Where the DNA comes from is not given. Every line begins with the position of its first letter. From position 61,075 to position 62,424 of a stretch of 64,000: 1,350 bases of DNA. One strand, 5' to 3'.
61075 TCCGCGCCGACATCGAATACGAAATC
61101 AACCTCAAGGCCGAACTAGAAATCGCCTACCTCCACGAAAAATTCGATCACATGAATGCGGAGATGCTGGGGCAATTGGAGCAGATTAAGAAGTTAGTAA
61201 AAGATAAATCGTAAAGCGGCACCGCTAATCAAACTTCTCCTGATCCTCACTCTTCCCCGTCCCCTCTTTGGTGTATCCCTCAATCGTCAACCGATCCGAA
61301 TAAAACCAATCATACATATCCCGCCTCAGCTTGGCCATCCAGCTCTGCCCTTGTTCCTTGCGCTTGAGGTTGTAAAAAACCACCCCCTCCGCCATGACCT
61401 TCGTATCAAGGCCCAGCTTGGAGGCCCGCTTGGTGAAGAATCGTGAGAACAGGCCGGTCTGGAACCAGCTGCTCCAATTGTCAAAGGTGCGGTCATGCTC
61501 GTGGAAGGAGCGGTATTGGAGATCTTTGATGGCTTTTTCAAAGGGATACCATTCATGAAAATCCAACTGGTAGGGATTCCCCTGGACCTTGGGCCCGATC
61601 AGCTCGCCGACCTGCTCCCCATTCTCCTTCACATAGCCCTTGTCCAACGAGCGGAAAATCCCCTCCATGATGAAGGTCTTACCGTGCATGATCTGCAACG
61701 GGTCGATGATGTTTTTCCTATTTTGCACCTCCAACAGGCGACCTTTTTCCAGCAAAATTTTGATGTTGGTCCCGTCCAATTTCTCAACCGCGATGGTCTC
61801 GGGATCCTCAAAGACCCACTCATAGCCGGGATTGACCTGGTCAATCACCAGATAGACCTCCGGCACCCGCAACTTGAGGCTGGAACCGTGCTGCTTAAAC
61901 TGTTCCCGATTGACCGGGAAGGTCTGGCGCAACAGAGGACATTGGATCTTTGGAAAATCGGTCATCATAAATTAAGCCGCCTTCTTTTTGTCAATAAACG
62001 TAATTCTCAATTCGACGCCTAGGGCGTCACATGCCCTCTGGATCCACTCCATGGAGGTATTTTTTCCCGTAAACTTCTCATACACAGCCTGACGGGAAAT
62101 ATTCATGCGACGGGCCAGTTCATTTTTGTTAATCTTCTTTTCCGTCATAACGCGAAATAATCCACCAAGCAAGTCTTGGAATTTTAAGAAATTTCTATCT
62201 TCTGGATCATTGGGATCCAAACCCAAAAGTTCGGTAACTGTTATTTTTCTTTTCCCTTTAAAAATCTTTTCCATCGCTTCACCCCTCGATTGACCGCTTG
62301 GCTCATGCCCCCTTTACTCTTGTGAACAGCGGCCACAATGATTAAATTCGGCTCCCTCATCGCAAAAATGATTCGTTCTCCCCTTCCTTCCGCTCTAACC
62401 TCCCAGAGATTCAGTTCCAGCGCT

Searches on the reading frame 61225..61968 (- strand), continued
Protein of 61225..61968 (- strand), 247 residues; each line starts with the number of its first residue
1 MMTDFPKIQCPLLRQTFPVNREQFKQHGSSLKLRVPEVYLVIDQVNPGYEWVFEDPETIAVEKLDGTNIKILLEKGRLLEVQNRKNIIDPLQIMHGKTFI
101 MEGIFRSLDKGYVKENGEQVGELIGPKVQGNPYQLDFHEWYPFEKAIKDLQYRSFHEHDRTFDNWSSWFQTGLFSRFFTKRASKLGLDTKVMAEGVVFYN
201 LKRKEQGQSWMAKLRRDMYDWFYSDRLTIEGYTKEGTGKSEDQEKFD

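Call 69: search_protein_families(library=pfam, proteins=[L123:1-279:+, L124:3-530:+, L124:1282-2208:-, L123:2055-2567:-, L081:1515-2348:+, L081:2332-2619:+, L081:4133-4480:-, L081:4480-4908:-], max_evalue=0.01)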
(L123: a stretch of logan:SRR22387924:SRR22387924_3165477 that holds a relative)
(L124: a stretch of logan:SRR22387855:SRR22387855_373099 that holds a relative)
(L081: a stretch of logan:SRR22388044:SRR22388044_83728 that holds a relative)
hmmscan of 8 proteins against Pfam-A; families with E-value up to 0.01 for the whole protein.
L123:1-279:+ (93 aa): 8 families
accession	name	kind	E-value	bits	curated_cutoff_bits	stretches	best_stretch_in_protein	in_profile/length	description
PF13443.12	HTH_26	-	3.5e-08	34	22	1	32-82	2-54/63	Cro/C1-type HTH DNA-binding domain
PF13560.12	HTH_31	-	1.3e-07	32.3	27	1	29-80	2-56/64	Helix-turn-helix domain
PF01381.28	HTH_3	-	4.4e-07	30.3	23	1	38-82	7-52/55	Helix-turn-helix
PF12802.13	MarR_2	-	0.00026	21.5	27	1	33-58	11-38/61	MarR family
PF13412.12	HTH_24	-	0.0057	16.6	21.9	0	40-58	17-35/48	Winged helix-turn-helix DNA-binding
PF08279.18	HTH_11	-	0.0062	16.8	25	1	38-57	13-32/55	HTH domain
PF13545.12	HTH_Crp_2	-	0.0081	16.5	27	0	32-61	17-43/70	Crp-like helix-turn-helix domain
PF04967.18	HTH_10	-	0.0088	16.3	23.1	0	39-59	22-42/53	HTH DNA binding domain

L124:3-530:+ (176 aa): 0 families

L124:1282-2208:- (309 aa): 1 family
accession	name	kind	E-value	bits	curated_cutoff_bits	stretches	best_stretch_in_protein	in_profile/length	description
PF08309.17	LVIVD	-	2.4e-22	78.4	20.2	2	165-191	14-40/42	LVIVD repeat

L123:2055-2567:- (171 aa): 0 families

L081:1515-2348:+ (278 aa): 1 family
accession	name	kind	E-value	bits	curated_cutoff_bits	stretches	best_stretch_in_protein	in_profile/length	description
PF02518.31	HATPase_c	-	0.0077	17.1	26.4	0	139-237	7-100/111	Histidine kinase-, DNA gyrase B-, and HSP90-like ATPase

L081:2332-2619:+ (96 aa): 1 family
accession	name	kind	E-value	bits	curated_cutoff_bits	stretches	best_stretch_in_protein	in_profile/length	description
PF14213.11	DUF4325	-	1.1e-07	31.9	23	1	19-81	1-62/64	STAS-like domain of unknown function (DUF4325)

L081:4133-4480:- (116 aa): 2 families
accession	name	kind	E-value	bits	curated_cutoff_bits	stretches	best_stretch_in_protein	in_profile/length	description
PF18480.7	DUF5615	-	1.9e-14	53.9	23.8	1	1-113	1-108/110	Domain of unknown function (DUF5615)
PF18478.7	PIN_10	-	0.00039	20.9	26.2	1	1-55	1-58/84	PIN like domain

L081:4480-4908:- (143 aa): 1 family
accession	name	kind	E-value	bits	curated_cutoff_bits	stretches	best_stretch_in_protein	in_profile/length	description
PF02604.26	PhdYeFM_antitox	-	0.00056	20.1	29.8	1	13-61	7-56/74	Antitoxin Phd_YefM, type II toxin-antitoxin system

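Call 75: search_protein_families(library=pfam, alignment_id=A8, max_evalue=0.001)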
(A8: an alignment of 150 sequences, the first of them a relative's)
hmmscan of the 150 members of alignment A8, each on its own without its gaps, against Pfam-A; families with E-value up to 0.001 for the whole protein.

A. member 1, L007:7752-8111:- (119 aa): 0 families

B. families by the number of members that match (of 150 scanned): 130 families (the first 25 are shown)
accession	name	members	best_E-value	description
PF16363.11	GDP_Man_Dehyd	2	6.9e-62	GDP-mannose 4,6 dehydratase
PF01370.27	Epimerase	2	9.7e-57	NAD dependent epimerase/dehydratase family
PF00290.26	Trp_syntA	2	2.8e-55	Tryptophan synthase alpha chain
PF01073.25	3Beta_HSD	2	1e-26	3-beta hydroxysteroid dehydrogenase/isomerase family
PF01464.25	SLT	2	5.9e-26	Transglycosylase SLT domain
PF02719.21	Polysacc_synt_2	2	1.6e-23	Polysaccharide biosynthesis protein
PF13304.12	AAA_21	2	2.8e-18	AAA domain, putative AbiEii toxin, Type IV TA system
PF07690.21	MFS_1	2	5.2e-18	Major Facilitator Superfamily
PF07993.18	NAD_binding_4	2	4.7e-16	Male sterility protein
PF01850.27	PIN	2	3.3e-10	PIN domain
PF00106.31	adh_short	2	2.4e-09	short chain dehydrogenase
PF01663.27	Phosphodiest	2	6e-07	Type I phosphodiesterase / nucleotide pyrophosphatase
PF02867.20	Ribonuc_red_lgC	1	1.1e-192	Ribonucleotide reductase, barrel domain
PF00133.28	tRNA-synt_1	1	1.7e-133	tRNA synthetases class I (I, L, M and V)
PF01207.24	Dus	1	3.1e-84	Dihydrouridine synthase (Dus)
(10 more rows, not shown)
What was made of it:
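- Distant genes: PIN 2, of 150 (call 75).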

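Call 87: find_encoding_contigs(protein=P0078, flank=2500, max_places=10)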
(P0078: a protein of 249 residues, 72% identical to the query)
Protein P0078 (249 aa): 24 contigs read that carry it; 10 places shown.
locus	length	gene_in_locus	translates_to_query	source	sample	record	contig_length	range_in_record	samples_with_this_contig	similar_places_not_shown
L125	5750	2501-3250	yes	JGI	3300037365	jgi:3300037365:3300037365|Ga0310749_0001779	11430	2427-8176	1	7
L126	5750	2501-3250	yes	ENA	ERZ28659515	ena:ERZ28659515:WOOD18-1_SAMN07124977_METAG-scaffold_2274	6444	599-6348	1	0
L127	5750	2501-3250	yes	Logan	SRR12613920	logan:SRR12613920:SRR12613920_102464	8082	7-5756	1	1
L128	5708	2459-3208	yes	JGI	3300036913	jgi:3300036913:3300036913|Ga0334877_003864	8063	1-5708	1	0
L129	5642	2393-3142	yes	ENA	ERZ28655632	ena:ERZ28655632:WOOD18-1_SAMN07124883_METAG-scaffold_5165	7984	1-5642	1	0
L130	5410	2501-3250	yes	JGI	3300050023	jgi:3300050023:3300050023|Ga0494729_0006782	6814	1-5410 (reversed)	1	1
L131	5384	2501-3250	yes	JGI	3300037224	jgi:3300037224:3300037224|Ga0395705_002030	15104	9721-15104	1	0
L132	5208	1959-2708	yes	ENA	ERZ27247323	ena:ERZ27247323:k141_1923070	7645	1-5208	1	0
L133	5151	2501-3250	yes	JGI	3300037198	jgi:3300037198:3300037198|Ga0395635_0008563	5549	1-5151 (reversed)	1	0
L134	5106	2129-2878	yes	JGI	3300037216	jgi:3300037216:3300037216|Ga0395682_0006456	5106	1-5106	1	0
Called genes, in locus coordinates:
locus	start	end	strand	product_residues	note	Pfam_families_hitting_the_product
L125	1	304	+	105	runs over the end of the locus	PF06865:Ppnp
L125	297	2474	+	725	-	PF27167:HTH_GRAD, PF03449:GreA_GreB_N, PF01272:GreA_GreB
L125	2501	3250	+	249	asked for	-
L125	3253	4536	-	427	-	PF04892:VanZ-LLP1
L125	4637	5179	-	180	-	PF00160:Pro_isomerase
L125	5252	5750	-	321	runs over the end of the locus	PF01636:APH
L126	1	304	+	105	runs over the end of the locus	PF06865:Ppnp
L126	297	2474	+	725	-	PF27167:HTH_GRAD, PF03449:GreA_GreB_N, PF01272:GreA_GreB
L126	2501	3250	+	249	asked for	-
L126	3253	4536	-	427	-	PF04892:VanZ-LLP1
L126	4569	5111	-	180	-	PF00160:Pro_isomerase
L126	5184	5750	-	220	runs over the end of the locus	?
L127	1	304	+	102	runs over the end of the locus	?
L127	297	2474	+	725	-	PF27167:HTH_GRAD, PF03449:GreA_GreB_N, PF01272:GreA_GreB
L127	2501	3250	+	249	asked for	-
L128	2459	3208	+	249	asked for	-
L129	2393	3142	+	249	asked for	-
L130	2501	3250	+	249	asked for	-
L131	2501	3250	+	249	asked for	-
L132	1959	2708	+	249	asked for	-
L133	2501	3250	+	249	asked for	-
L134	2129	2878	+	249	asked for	-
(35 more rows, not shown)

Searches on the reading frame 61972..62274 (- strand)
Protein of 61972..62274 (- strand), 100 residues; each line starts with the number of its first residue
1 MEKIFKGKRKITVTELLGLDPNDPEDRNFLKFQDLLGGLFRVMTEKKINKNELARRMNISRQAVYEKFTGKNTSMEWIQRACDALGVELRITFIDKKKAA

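Call 3: search_protein_families(library=pfam, proteins=[window:61972-62274:-], max_evalue=1)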
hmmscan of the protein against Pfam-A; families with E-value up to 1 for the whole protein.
window:61972-62274:- (100 aa): 12 families
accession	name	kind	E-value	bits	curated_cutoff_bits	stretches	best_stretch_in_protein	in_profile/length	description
PF13443.12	HTH_26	-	1.9e-08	34.9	22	1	41-88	4-53/63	Cro/C1-type HTH DNA-binding domain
PF01381.28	HTH_3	-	4.6e-06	27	23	1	43-90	5-53/55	Helix-turn-helix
PF13556.12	HTH_30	-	0.00011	22.3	27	1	13-27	36-50/59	PucR C-terminal helix-turn-helix domain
PF13560.12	HTH_31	-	0.0011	19.6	27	1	48-88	15-57/64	Helix-turn-helix domain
PF02796.21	HTH_7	-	0.0019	18.8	23.8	1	43-69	17-43/45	Helix-turn-helix domain of resolvase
PF08279.18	HTH_11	-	0.0031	17.8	25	1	44-65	12-33/55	HTH domain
PF07022.19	Phage_CI_repr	-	0.018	15.8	22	1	41-89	5-54/65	Bacteriophage CI repressor helix-turn-helix domain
PF00440.29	TetR_N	-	0.024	14.9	24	1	52-72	21-41/47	Bacterial regulatory proteins, tetR family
PF02954.25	HTH_8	-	0.044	14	22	1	49-67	20-38/42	Bacterial regulatory protein, Fis family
PF13412.12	HTH_24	-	0.1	12.6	21.9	1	47-64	17-34/48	Winged helix-turn-helix DNA-binding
PF13551.12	HTH_29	-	0.14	12.7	28.1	1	49-65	14-30/64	Winged helix-turn helix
PF04967.18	HTH_10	-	0.17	12.1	23.1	1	45-66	21-42/53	HTH DNA binding domain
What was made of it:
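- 61972..62274 (-): 100-aa Xre-type HTH antitoxin (HigA-like). It overlaps the toxin gene by 34 nt. HTH_26 scores 34.9 bits and HTH_3 27 bits (call 3).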

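Call 4: search_protein_families(library=ncbifam, proteins=[window:61972-62274:-], max_evalue=1)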
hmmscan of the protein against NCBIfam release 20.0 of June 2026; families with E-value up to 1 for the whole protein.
window:61972-62274:- (100 aa): 5 families
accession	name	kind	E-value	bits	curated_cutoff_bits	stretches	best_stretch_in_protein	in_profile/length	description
TIGR02684.1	dnstrm_HI1420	hypoth_equivalog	0.0033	17.6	53.7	1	49-91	45-88/89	addiction module antidote protein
NF010465.0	PRK13890.1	equivalog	0.0039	17.3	96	1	38-91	9-63/121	conjugal transfer protein TrbA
NF045758.2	YlxM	equivalog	0.01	15.9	80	1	49-69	34-54/72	YlxM family DNA-binding protein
NF038310.1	lysogeny_AimR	equivalog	0.024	13.7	70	1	43-73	5-35/365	AimR family lysis-lysogeny pheromone receptor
TIGR03070.1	couple_hipB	subfamily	0.05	13.6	71.65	1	47-89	15-58/58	type II toxin-antitoxin system Y4mF family antitoxin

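Call 5: search_protein_families(library=padloc, proteins=[window:61972-62274:-], max_evalue=1)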
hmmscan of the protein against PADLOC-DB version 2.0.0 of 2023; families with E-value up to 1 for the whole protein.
window:61972-62274:- (100 aa): 3 families
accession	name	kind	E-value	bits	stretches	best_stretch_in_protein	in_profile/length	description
PDLC04775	PDC-M69A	-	3.2e-05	22.4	1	40-89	13-63/113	-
PDLC02926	HTH_VI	-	0.0057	14.9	1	45-93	12-61/92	-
PDLC03952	RmrA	-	0.0094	12.8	1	46-87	34-76/395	-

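Call 62: search_protein_families(library=phrogs, proteins=[window:61972-62274:-], max_evalue=0.01)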
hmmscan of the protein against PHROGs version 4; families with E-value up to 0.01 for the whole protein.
window:61972-62274:- (100 aa): 10 families
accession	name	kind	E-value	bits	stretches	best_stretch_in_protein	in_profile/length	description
phrog_1373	-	transcription regulation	2.3e-08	35.2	1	42-99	71-129/166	transcriptional regulator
phrog_3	-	transcription regulation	2.4e-06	28.6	1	41-92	98-145/430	transcriptional repressor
phrog_8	-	transcription regulation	3.7e-05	24.3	1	43-87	85-130/346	transcriptional regulator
phrog_4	-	transcription regulation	6.6e-05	23.1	1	34-88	136-187/400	transcriptional repressor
phrog_4583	-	transcription regulation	0.00024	22.1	1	43-88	19-65/81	transcriptional repressor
phrog_1468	-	transcription regulation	0.0017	19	1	43-88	16-61/67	transcriptional repressor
phrog_2439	-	transcription regulation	0.0027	17.6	1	41-90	14-64/367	transcriptional regulator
phrog_2339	-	DNA, RNA and nucleotide metabolism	0.0032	18.5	1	22-97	12-90/98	HTH DNA binding protein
phrog_1702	-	transcription regulation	0.0037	18.2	1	42-70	21-50/87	transcriptional repressor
phrog_3642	-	DNA, RNA and nucleotide metabolism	0.0077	17.1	0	38-87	11-62/79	HTH DNA binding protein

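Call 88: find_homologous_proteins(query=window:61972-62274:-, max_evalue=0.00001)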
Query window:61972-62274:- (100 aa): 34 proteins with E <= 0.00001 among 35 candidates.
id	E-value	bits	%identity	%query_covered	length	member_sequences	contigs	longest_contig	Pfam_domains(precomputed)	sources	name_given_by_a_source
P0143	7.7e-59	214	100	100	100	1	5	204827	PF01381.29,PF13443.13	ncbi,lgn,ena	-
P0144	1.2e-46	175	81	100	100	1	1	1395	PF01381.29,PF13443.13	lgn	-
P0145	4.4e-44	166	77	100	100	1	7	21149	PF01381.29,PF13560.13,PF13443.13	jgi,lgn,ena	-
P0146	9.6e-43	162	76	100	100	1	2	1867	PF01381.29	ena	-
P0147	1.6e-42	161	74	100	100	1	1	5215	PF01381.29,PF13443.13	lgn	-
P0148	2.4e-42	161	75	100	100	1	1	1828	PF01381.29,PF13443.13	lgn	-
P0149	5.4e-42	160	75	100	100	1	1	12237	PF00440.30,PF01381.29,PF13443.13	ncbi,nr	ncbi:MAG: helix-turn-helix transcriptional regulator [Deltaproteobacteria bacterium]|nr:helix-turn-h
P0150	9.5e-41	156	74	100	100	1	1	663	PF01381.29,PF13443.13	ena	-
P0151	1.2e-40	155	71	100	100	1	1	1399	PF01381.29,PF13443.13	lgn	-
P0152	1.2e-40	155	72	100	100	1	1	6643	PF01381.29,PF13560.13,PF13443.13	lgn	-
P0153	1.7e-40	155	74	100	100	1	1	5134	PF13443.13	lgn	-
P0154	2.3e-40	154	74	100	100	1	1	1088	PF02796.22,PF01381.29,PF13443.13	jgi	jgi:DNA-binding Xre family transcriptional regulator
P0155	3.5e-40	154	72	100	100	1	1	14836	PF02796.22,PF01381.29,PF13443.13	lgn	-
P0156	4.3e-40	154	73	100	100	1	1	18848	PF13443.13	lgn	-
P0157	8.6e-40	153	71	100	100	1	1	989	PF01381.29,PF13560.13,PF13443.13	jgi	jgi:DNA-binding Xre family transcriptional regulator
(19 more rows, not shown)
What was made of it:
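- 61972..62274 (-): Thirty-four homologues of 51-81% identity were found (call 88).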

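Call 89: find_encoding_contigs(protein=P0145, flank=2500, max_places=5)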
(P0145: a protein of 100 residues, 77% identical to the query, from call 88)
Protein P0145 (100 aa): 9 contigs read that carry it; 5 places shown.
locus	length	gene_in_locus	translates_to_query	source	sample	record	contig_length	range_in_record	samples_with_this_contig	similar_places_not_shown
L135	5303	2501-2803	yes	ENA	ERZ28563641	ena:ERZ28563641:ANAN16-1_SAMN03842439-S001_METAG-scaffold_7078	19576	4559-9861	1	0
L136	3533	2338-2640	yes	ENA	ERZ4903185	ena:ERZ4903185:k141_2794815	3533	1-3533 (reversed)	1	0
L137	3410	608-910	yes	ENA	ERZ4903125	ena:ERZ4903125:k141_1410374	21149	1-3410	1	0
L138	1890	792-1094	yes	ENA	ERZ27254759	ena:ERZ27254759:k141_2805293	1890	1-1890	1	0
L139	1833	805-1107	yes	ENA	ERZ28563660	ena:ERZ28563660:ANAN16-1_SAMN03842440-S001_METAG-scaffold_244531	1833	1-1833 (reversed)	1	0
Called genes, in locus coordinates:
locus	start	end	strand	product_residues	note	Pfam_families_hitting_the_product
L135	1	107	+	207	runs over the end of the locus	PF00288:GHMP_kinases_N, PF08544:GHMP_kinases_C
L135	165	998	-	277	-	PF00288:GHMP_kinases_N, PF08544:GHMP_kinases_C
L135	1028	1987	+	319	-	PF12146:Hydrolase_4, PF00561:Abhydrolase_1, PF12697:Abhydrolase_6, PF08386:Abhydrolase_4 (weak)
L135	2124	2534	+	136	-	-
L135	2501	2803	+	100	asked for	PF13560:HTH_31 (weak), PF01381:HTH_3, PF13443:HTH_26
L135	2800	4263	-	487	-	PF17871:AAA_lid_9, PF00158:Sigma54_activat (weak), PF00004:AAA, PF07724:AAA_2, PF07728:AAA_5, PF13401:AAA_22 (faint), PF10431:ClpB_D2-small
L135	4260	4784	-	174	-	-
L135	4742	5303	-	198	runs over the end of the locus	-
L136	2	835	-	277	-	PF00288:GHMP_kinases_N, PF08544:GHMP_kinases_C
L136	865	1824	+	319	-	PF12146:Hydrolase_4, PF00561:Abhydrolase_1, PF12697:Abhydrolase_6, PF08386:Abhydrolase_4 (weak)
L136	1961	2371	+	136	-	-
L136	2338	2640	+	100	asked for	PF13560:HTH_31 (weak), PF01381:HTH_3, PF13443:HTH_26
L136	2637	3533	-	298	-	?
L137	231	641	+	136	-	-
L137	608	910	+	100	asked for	PF13560:HTH_31 (weak), PF01381:HTH_3, PF13443:HTH_26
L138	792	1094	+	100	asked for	PF13560:HTH_31 (weak), PF01381:HTH_3, PF13443:HTH_26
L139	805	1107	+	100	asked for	PF13560:HTH_31 (weak), PF01381:HTH_3, PF13443:HTH_26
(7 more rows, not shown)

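Call 90: find_encoding_contigs(protein=P0149, flank=2500, max_places=3)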
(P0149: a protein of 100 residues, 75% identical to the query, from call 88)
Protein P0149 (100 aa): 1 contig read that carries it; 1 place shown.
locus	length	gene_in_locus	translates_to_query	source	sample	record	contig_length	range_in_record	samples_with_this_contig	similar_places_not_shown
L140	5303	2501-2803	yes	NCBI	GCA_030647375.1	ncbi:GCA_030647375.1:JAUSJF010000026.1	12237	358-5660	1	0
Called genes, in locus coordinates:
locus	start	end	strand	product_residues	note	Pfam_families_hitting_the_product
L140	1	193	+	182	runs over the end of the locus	?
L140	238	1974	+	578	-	-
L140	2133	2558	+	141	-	-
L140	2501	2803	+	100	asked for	PF01381:HTH_3 (faint), PF00440:TetR_N (faint), PF13443:HTH_26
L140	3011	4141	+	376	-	PF00266:Aminotran_5, PF01053:Cys_Met_Meta_PP (weak)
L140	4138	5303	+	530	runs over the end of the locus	PF00389:2-Hacid_dh, PF02826:2-Hacid_dh_C, PF19304:PGDH_inter, PF01842:ACT, PF22629:ACT_AHAS_ss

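Call 91: find_encoding_contigs(protein=P0156, flank=2500, max_places=3)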
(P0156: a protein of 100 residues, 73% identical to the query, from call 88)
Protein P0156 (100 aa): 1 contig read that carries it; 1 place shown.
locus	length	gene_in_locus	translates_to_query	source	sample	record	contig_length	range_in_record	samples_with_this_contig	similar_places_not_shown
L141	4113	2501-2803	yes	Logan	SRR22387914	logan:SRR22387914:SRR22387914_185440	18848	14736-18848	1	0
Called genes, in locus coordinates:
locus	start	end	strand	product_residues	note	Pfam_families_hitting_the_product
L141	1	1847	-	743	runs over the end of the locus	PF17900:Peptidase_M1_N, PF01433:Peptidase_M1, PF09127:Leuk-A4-hydro_C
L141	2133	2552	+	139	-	-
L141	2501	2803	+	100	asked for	PF13443:HTH_26 (weak)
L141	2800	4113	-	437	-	?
